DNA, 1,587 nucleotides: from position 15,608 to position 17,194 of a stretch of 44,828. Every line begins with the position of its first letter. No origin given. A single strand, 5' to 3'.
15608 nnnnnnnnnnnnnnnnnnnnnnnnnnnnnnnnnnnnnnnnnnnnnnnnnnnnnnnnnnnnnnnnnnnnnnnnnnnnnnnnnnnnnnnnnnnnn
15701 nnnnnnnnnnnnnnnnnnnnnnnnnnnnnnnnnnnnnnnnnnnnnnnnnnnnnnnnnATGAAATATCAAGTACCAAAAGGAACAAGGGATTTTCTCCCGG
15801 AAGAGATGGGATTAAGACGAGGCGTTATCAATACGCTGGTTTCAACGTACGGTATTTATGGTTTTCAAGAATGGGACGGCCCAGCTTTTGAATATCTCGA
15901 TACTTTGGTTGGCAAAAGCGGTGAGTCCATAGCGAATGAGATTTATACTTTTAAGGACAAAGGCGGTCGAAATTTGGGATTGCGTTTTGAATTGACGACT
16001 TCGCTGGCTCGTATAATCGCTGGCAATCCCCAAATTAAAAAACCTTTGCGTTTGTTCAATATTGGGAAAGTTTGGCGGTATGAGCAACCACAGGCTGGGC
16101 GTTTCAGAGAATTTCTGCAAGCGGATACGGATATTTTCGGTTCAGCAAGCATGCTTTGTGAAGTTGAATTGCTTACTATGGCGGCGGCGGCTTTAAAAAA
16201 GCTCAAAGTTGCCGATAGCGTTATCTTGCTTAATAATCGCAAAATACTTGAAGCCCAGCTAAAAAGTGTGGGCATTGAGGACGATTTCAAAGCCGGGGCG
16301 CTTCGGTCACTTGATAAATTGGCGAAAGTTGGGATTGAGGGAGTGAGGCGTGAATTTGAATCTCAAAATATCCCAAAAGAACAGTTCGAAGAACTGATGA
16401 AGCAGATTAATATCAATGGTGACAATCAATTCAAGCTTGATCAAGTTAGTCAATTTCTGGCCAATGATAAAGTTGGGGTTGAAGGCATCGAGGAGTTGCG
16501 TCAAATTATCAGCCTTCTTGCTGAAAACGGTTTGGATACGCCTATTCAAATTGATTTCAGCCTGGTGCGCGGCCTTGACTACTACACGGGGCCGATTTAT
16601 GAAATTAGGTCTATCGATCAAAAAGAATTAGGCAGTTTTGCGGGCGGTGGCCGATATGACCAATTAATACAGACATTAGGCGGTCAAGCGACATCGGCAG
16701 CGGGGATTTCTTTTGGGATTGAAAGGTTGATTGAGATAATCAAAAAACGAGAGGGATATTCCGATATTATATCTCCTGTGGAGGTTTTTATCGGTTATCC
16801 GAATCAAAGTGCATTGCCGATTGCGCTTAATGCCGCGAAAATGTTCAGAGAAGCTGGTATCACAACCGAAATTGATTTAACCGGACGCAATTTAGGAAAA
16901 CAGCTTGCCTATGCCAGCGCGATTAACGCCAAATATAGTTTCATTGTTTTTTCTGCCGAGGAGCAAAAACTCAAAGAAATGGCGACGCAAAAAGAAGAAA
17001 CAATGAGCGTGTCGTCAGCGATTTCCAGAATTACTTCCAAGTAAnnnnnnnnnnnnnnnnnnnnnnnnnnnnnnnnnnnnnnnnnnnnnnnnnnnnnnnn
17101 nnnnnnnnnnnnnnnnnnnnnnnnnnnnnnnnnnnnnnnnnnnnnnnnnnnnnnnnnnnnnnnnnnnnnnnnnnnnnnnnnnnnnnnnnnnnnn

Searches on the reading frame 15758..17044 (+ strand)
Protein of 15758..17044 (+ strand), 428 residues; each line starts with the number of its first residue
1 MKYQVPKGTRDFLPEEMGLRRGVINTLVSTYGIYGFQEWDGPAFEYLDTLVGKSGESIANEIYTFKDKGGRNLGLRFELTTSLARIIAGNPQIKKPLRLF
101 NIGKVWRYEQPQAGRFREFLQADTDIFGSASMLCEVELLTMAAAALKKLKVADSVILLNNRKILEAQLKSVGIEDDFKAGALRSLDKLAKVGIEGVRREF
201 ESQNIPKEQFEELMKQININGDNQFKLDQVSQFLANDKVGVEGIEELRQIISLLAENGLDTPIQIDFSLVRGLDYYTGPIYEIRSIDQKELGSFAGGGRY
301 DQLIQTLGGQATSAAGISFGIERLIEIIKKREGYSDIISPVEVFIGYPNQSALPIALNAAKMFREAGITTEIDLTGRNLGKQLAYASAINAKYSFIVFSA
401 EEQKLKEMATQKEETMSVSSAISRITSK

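Call 7: search_protein_families(library=ncbifam, proteins=[window:15758-17044:+], max_evalue=0.01)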
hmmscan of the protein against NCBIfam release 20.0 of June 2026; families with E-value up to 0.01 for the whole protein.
window:15758-17044:+ (428 aa): 25 families
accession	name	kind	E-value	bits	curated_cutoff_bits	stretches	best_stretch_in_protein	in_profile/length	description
TIGR00442.1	hisS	equivalog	4.2e-106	355.4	286.75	1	4-417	1-405/406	histidine--tRNA ligase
NF009085.0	PRK12420.1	equivalog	4.4e-89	299.7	540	1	3-421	4-422/426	histidine--tRNA ligase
TIGR00443.1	hisZ_biosyn_reg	equivalog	6.6e-65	219.3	271.65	1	10-329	1-313/314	ATP phosphoribosyltransferase regulatory subunit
NF008940.0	PRK12292.2-3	equivalog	7.9e-49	166.5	450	1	1-393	1-387/404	ATP phosphoribosyltransferase regulatory subunit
NF008941.0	PRK12292.2-4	equivalog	6.8e-46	156.9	447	1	3-369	7-359/393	ATP phosphoribosyltransferase regulatory subunit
NF008942.0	PRK12292.2-5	equivalog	7.9e-44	149.9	643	1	4-404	10-404/434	ATP phosphoribosyltransferase regulatory subunit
NF008936.0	PRK12292.1-3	equivalog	7.4e-39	133.7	492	1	2-408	4-400/406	ATP phosphoribosyltransferase regulatory subunit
NF008939.0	PRK12292.2-1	equivalog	8.9e-36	123.4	335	1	1-375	1-367/391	ATP phosphoribosyltransferase regulatory subunit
NF008953.0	PRK12295.1-6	equivalog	1.4e-35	122.9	384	2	25-179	17-169/384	ATP phosphoribosyltransferase regulatory subunit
NF008945.0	PRK12292.3-3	equivalog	3.5e-31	108.7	409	1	5-374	2-336/368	ATP phosphoribosyltransferase regulatory subunit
NF009086.0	PRK12421.1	equivalog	8.3e-31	107.3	318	1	3-340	7-337/389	ATP phosphoribosyltransferase regulatory subunit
NF008935.0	PRK12292.1-1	equivalog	4.8e-29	101.5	350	1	2-341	3-330/382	ATP phosphoribosyltransferase regulatory subunit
NF008938.0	PRK12292.1-6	equivalog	5.5e-27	94.7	833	1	4-347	7-342/420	ATP phosphoribosyltransferase regulatory subunit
NF008943.0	PRK12292.3-1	equivalog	8.8e-25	87.6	690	1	4-387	25-375/403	ATP phosphoribosyltransferase regulatory subunit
NF008937.0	PRK12292.1-4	equivalog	6.4e-21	74.7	693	1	3-327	7-324/395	ATP phosphoribosyltransferase regulatory subunit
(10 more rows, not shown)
